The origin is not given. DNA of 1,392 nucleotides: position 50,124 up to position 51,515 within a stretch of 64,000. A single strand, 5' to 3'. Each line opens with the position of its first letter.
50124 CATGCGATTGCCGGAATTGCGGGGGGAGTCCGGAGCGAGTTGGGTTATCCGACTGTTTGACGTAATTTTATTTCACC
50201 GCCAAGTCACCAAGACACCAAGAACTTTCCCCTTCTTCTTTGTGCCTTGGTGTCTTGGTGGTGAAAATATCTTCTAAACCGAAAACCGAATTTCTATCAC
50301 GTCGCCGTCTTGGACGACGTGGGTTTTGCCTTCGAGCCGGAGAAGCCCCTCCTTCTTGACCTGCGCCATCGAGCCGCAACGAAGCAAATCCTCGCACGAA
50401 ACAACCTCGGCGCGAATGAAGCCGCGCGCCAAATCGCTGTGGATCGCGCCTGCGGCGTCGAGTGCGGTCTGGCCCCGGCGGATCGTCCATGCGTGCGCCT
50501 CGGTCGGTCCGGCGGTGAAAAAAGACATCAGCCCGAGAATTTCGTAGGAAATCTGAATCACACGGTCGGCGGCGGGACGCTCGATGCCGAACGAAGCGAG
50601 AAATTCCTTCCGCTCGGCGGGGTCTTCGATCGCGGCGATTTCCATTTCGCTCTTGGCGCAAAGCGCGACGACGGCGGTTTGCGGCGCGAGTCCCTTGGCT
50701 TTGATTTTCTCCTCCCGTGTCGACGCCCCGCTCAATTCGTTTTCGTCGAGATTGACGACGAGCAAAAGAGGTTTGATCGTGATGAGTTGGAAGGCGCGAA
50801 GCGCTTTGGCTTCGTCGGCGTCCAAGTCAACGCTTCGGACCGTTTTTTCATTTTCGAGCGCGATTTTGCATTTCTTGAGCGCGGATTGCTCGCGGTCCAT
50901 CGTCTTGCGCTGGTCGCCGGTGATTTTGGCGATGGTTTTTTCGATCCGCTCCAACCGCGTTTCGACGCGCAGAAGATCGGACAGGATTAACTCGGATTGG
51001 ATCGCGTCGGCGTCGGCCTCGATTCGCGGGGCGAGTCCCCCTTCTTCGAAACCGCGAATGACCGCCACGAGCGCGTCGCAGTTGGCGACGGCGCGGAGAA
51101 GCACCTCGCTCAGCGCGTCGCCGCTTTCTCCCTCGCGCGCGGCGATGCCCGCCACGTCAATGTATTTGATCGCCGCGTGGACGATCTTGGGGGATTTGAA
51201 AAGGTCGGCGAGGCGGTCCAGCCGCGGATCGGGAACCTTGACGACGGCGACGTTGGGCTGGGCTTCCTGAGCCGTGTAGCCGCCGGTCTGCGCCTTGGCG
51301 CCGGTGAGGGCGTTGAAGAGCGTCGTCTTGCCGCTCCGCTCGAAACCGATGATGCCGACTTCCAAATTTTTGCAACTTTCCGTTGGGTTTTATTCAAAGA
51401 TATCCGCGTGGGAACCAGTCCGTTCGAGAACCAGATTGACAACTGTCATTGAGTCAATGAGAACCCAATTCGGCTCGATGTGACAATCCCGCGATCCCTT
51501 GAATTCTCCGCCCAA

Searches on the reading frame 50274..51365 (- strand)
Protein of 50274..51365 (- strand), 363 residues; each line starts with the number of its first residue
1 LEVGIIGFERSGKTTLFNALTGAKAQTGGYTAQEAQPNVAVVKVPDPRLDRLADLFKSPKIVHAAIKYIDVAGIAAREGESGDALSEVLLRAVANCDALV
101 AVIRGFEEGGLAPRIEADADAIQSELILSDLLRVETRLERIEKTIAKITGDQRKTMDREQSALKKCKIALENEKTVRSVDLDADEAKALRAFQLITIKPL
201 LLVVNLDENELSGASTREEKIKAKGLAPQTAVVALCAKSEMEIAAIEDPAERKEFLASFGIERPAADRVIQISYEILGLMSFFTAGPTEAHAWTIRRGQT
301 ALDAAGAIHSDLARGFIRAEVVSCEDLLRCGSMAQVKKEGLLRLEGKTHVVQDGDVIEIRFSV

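Call 76: search_protein_families(library=pfam, proteins=[window:50274-51365:-], max_evalue=0.0001)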
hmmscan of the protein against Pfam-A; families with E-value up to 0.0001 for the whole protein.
window:50274-51365:- (363 aa): 4 families
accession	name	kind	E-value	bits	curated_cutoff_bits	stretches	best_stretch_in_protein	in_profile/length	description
PF06071.19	YchF-GTPase_C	-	6e-34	116.5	27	1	279-361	1-83/84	Protein of unknown function (DUF933)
PF01926.29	MMR_HSR1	-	1.3e-09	38.6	21.9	1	2-108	1-86/113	50S ribosome-binding GTPase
PF02824.27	TGS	-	4.6e-08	33.4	22.2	1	295-359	13-58/60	TGS domain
PF02421.24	FeoB_N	-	8e-05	22.6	27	0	2-40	2-40/156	Ferrous iron transport protein B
